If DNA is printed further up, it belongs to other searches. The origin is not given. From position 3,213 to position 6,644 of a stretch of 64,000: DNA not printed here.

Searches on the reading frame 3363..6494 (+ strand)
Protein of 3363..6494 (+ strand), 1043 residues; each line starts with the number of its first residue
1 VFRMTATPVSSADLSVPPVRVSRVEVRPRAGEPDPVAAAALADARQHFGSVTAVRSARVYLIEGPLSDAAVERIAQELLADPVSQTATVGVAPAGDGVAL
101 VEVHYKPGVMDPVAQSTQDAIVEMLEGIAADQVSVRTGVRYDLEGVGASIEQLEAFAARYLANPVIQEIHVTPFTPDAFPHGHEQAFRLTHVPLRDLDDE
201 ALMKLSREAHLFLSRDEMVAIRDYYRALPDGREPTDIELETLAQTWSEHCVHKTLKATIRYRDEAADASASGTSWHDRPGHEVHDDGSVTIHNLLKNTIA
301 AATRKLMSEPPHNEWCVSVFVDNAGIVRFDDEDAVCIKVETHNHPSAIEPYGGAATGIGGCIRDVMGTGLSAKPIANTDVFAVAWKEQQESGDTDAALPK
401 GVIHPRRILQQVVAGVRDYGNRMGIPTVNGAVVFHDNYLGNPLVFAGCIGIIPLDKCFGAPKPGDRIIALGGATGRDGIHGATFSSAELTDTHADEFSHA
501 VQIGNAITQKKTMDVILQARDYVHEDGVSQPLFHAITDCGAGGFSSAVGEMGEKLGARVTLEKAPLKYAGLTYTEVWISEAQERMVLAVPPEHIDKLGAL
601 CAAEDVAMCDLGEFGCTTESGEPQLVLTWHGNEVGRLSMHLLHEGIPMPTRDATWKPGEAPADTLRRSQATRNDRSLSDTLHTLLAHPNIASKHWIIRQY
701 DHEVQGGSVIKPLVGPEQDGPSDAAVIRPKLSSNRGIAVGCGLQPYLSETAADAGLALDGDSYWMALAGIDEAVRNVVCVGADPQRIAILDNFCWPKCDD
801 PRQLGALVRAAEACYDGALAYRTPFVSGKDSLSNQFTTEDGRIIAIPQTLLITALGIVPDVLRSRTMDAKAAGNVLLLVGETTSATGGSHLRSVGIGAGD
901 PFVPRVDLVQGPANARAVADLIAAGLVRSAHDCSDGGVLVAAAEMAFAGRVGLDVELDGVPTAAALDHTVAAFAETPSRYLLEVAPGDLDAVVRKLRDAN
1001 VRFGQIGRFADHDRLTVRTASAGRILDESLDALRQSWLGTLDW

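Call 89: search_protein_families(library=pfam, proteins=[window:3363-6494:+], max_evalue=0.00001)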
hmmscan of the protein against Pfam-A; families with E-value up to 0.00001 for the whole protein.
window:3363-6494:+ (1043 aa): 4 families
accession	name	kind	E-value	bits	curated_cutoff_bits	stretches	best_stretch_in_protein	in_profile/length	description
PF02769.27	AIRS_C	-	2.5e-48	164.6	23.1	2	872-1018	2-154/156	AIR synthase related protein, C-terminal domain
PF00586.29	AIRS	-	5e-27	95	24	2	322-452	2-112/112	AIR synthase related protein, N-terminal domain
PF18072.6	FGAR-AT_linker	-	4.9e-16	59.4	26.6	1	202-253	1-50/50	Formylglycinamide ribonucleotide amidotransferase linker domain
PF02700.19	PurS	-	9.6e-12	45.3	22.2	1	100-171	3-75/77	Phosphoribosylformylglycinamidine (FGAM) synthase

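Call 90: search_protein_families(library=padloc, proteins=[window:3363-6494:+], max_evalue=0.00001)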
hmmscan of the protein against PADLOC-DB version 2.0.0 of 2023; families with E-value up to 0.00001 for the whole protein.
window:3363-6494:+ (1043 aa): 0 families
